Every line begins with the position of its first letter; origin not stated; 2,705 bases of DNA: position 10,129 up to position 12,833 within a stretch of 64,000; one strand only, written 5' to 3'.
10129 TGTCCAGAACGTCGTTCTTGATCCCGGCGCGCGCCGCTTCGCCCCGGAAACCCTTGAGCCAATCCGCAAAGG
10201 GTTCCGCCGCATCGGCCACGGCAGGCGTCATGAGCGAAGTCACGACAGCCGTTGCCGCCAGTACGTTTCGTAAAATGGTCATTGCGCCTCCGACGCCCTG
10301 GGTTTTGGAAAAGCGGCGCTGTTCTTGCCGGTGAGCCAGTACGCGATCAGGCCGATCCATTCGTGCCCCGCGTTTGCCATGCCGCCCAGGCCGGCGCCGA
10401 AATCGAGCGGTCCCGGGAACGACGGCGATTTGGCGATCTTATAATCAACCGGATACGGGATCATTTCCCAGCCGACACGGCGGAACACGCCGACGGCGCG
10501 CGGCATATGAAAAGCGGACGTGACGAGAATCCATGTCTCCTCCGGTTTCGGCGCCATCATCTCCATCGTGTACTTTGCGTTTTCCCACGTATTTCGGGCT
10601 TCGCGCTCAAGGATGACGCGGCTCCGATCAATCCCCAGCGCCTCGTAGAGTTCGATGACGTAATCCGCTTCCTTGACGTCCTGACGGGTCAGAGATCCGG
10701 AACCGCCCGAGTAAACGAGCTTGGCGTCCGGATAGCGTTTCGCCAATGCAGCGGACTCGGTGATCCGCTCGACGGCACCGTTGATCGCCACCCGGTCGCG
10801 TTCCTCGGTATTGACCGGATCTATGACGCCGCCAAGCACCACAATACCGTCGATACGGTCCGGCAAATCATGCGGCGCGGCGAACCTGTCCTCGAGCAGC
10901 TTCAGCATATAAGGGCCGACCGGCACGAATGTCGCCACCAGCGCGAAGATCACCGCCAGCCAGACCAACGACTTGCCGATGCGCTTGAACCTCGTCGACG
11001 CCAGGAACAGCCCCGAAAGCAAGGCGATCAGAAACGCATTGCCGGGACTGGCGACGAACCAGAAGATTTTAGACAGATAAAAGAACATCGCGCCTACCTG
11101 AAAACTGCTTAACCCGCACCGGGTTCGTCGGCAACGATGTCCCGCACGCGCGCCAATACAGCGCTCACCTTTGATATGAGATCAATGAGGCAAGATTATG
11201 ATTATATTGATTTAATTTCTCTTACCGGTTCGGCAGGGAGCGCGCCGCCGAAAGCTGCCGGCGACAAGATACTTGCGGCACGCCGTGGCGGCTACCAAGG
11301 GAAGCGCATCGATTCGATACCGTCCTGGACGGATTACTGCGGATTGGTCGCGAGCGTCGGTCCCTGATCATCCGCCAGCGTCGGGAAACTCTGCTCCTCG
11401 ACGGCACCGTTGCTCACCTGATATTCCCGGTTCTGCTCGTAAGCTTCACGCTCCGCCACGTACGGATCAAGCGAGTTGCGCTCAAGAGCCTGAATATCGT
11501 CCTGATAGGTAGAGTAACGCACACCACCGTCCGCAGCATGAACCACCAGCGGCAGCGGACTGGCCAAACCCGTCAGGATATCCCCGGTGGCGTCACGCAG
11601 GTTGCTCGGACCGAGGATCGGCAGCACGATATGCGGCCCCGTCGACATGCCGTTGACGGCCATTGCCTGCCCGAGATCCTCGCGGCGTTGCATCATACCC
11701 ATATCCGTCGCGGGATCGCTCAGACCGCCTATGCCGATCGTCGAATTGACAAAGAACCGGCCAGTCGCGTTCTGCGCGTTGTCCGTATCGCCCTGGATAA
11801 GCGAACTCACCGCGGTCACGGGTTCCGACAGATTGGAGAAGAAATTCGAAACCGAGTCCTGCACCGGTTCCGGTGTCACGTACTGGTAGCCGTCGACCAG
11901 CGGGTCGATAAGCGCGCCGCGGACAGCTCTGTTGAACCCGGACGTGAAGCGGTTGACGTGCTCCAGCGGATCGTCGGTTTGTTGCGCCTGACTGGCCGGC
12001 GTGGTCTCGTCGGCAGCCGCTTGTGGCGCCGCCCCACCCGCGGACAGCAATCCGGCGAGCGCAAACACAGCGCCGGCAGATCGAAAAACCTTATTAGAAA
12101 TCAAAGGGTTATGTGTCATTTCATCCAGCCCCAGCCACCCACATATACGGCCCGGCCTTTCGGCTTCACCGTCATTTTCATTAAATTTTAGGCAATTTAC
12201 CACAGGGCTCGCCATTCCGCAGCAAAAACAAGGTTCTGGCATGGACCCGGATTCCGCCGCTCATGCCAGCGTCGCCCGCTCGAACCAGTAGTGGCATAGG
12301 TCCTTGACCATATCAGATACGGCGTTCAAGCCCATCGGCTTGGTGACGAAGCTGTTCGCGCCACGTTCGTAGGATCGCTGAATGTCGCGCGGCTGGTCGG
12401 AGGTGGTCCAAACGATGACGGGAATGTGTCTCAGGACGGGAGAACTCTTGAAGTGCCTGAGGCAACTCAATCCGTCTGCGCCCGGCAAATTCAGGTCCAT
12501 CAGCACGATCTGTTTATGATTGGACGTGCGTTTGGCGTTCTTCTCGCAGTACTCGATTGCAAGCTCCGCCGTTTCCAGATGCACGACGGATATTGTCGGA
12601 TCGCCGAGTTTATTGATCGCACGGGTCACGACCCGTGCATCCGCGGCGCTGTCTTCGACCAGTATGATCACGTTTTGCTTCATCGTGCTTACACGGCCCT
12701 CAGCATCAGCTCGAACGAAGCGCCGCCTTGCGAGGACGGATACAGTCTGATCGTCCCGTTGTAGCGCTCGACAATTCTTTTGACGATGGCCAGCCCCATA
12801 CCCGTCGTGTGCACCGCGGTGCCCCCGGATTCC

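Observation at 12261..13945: Histidine kinase whose membrane domain matches the plant ethylene-binding domain, Cu-ligand residues included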

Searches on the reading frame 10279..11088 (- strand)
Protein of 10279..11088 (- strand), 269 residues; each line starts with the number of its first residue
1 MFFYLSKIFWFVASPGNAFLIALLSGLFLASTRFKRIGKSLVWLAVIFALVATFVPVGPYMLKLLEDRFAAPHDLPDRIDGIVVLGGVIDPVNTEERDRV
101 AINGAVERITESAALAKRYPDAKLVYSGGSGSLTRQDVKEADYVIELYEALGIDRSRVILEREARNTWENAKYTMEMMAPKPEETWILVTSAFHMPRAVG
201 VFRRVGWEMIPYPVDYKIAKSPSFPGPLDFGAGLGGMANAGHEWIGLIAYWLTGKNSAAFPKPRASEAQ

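Call 47: search_protein_families(library=pfam, proteins=[window:10279-11088:-], max_evalue=0.01)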
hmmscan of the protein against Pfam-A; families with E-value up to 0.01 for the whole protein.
window:10279-11088:- (269 aa): 1 family
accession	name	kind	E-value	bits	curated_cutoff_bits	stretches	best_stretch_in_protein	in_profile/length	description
PF02698.23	DUF218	-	7.3e-30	104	27.6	1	80-246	1-133/133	DUF218 domain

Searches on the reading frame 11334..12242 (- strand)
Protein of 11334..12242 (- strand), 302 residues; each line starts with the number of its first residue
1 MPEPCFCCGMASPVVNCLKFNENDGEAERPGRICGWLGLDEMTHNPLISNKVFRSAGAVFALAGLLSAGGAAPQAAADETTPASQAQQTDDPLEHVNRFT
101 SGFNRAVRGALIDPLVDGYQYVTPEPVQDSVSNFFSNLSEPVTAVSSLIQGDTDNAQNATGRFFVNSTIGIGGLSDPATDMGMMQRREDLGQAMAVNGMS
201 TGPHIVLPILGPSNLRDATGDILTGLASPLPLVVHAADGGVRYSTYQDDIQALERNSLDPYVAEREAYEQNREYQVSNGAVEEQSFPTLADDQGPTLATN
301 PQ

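Call 3: search_protein_families(library=pfam, proteins=[window:11334-12242:-], max_evalue=1)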
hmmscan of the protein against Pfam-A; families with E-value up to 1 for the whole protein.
window:11334-12242:- (302 aa): 1 family
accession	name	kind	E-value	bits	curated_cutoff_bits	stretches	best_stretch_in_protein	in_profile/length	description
PF04333.18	MlaA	-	3.7e-57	193.6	25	1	90-275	2-195/195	MlaA lipoprotein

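Call 4: search_protein_families(library=ncbifam, proteins=[window:11334-12242:-], max_evalue=1)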
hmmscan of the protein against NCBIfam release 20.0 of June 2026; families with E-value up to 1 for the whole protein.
window:11334-12242:- (302 aa): 1 family
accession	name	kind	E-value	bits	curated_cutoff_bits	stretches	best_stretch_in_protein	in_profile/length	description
NF011672.1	PRK15091.1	equivalog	2.8e-28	98.9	375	1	81-287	21-237/252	phospholipid-binding lipoprotein MlaA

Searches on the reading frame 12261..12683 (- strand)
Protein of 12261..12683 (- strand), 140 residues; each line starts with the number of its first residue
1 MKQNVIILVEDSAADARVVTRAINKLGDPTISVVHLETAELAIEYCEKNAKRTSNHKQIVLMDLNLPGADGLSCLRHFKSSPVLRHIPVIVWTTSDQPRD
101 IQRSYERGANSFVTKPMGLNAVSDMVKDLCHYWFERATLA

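Call 3: search_protein_families(library=pfam, proteins=[window:12261-12683:-], max_evalue=1)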
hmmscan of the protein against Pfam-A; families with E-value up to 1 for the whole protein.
window:12261-12683:- (140 aa): 1 family
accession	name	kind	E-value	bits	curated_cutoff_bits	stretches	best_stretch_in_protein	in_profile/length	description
PF00072.30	Response_reg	-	3.9e-16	59.6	30.2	1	6-126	1-110/111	Response regulator receiver domain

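Call 4: search_protein_families(library=ncbifam, proteins=[window:12261-12683:-], max_evalue=1)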
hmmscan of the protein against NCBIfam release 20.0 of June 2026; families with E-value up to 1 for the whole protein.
window:12261-12683:- (140 aa): 78 families (the best 25 are shown)
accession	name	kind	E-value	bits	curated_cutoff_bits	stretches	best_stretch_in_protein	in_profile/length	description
NF041866.1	EpsW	equivalog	3e-13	49.5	200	1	3-129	5-124/131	exopolysaccharide biosynthesis response regulator EpsW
NF007135.0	PRK09581.1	equivalog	5.8e-13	48.4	474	1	6-129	5-119/457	PleD family two-component system response regulator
TIGR02154.1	PhoB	equivalog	7.3e-12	45.1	296.2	1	3-122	2-112/226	phosphate regulon transcriptional regulator PhoB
NF011874.0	PRK15347.1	equivalog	2.4e-11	42.5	852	1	6-136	693-816/921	two component system sensor kinase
NF038297.2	hybrid_HK_HrmK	equivalog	7.3e-11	41.4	725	1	3-127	490-605/607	hybrid histidine kinase/response regulator HrmK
NF047654.1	DiguCycDgcRLepto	equivalog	4.9e-10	38.8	500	1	3-117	2-107/295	diguanylate cyclase DgcR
NF007546.0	PRK10161.1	equivalog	9.2e-10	38.5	471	1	49-123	39-113/229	phosphate response regulator transcription factor PhoB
NF008078.0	PRK10816.1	equivalog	3.8e-09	36.4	336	1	54-128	42-114/223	two-component system response regulator PhoP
NF041830.1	RR_TF_ErdR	exception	1.5e-08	34.6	390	1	54-129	47-120/213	response regulator transcription factor ErdR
NF008302.0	PRK11091.1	equivalog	5.7e-08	31.4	838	1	5-131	527-644/779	aerobic respiration two-component sensor histidine kinase ArcB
NF040689.1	MtrAB_MtrA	equivalog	6.1e-08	32.3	300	1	52-119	38-102/219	MtrAB system response regulator MtrA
NF041733.1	resp_reg_CseB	equivalog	8.4e-08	31.9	350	1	52-120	40-105/228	two-component system response regulator CseB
TIGR01818.1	ntrC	equivalog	8.5e-08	31.4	558.6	1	7-126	2-110/463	nitrogen regulation protein NR(I)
NF008034.0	PRK10766.1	equivalog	8.6e-08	31.9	275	1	53-129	43-116/231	two-component system response regulator TorR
NF007935.0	PRK10651.1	equivalog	1.2e-07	31.1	250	1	53-122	49-116/216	two-component system response regulator NarL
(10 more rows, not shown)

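Call 44: search_solved_structures(query=window:12261-12683:-, max_evalue=1e-8, show_alignments=1)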
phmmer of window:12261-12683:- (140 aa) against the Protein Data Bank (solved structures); distinct sequences matched with E-value up to 1e-8: 21.
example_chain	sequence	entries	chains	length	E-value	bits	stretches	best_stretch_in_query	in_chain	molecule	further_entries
6xvu_A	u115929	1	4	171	1.5e-20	76.8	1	6-138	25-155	Response regulator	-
1jlk_A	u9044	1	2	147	2.2e-19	73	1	4-139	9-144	Response regulator RCP1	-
1i3c_A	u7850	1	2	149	2.3e-19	73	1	4-139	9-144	RESPONSE REGULATOR RCP1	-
5brj_A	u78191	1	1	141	3e-19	72.6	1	5-133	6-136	Two component response regulator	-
8avv_A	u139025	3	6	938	4e-19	72.2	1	6-138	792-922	Bacteriophytochrome,Response regulator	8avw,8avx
1k68_A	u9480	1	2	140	4.1e-19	72.2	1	5-139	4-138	Phytochrome Response Regulator RcpA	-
3heb_A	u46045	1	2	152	6.4e-19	71.5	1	5-129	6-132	Response regulator receiver domain protein (CheY)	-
1k66_A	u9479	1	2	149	1.1e-17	67.6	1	6-137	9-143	Phytochrome Response Regulator RcpB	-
5te9_A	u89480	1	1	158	1.6e-16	63.8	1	6-139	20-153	Response regulator receiver protein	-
5ic5_A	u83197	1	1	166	8.1e-16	61.5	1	6-133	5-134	Candidate response regulator, CheY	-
9g85_A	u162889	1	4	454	5.2e-13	52.4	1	56-118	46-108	Response regulator PleD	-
9g86_A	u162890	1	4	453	5.2e-13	52.4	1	56-118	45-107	Response regulator PleD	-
2wb4_A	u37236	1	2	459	5.3e-13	52.4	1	56-118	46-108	DIGUANYLATE CYCLASE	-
1w25_A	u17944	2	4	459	5.4e-13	52.4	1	56-118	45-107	STALKED-CELL DIFFERENTIATION CONTROLLING PROTEIN | RESPONSE REGULATOR PLED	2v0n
4zyl_A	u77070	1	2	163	1.3e-12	51.1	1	53-139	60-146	RphyB protein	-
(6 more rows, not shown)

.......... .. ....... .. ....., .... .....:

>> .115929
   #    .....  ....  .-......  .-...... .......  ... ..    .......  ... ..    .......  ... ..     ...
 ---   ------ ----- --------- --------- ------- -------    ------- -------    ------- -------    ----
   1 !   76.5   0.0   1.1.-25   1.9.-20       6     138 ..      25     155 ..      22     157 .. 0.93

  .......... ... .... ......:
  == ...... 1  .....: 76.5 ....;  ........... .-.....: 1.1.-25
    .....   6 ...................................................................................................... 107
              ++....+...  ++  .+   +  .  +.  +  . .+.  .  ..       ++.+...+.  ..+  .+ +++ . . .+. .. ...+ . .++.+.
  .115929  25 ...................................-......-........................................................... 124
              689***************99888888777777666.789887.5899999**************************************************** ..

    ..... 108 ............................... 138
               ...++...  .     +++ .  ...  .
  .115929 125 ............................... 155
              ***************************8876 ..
